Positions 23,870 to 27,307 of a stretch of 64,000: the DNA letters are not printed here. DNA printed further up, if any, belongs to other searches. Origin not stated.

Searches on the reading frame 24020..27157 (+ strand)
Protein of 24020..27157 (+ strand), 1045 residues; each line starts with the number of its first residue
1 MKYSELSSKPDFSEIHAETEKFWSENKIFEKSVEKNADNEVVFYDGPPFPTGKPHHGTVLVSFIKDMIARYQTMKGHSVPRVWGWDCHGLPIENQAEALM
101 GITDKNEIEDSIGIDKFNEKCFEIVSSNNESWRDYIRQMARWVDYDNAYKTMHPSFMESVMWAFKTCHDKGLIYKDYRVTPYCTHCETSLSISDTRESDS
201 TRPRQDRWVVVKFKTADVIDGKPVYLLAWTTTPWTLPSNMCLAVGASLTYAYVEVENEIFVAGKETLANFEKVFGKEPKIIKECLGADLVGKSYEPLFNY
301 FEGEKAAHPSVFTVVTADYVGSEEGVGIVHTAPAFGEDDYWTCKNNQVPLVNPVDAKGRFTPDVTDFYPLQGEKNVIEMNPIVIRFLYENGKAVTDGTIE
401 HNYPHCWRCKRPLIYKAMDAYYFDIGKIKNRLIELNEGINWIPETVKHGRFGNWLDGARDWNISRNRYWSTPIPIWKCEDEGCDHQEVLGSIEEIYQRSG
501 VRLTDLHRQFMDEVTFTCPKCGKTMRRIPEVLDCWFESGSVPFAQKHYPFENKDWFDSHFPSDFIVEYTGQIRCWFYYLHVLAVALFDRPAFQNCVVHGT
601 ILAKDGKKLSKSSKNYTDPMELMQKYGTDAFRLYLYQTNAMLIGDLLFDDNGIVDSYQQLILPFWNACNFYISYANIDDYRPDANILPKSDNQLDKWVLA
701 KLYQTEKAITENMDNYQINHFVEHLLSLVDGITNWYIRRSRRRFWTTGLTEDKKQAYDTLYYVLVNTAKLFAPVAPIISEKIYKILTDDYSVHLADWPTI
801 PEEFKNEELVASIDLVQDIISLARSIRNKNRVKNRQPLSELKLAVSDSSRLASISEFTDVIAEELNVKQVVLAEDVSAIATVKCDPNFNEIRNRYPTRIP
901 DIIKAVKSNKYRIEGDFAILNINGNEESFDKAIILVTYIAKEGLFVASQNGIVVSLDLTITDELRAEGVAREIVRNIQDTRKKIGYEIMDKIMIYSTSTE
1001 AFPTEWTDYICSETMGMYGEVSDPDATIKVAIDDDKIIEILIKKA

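Call 43: search_protein_families(library=pfam, proteins=[window:24020-27157:+], max_evalue=0.00001)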
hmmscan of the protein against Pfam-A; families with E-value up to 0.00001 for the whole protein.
window:24020-27157:+ (1045 aa): 4 families
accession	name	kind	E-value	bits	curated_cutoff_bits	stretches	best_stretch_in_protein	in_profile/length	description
PF00133.28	tRNA-synt_1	-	2.2e-116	389.5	22.7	1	21-639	4-406/414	tRNA synthetases class I (I, L, M and V)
PF08264.19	Anticodon_1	-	3.3e-34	118.3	25.1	1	695-839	1-145/148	Anticodon-binding domain of tRNA ligase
PF19302.4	DUF5915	-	3.2e-32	112.1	27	1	859-1044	2-194/195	Domain of unknown function (DUF5915)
PF09334.17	tRNA-synt_1g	-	6.5e-20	71.7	20.1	1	48-191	8-131/391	tRNA synthetases class I (M)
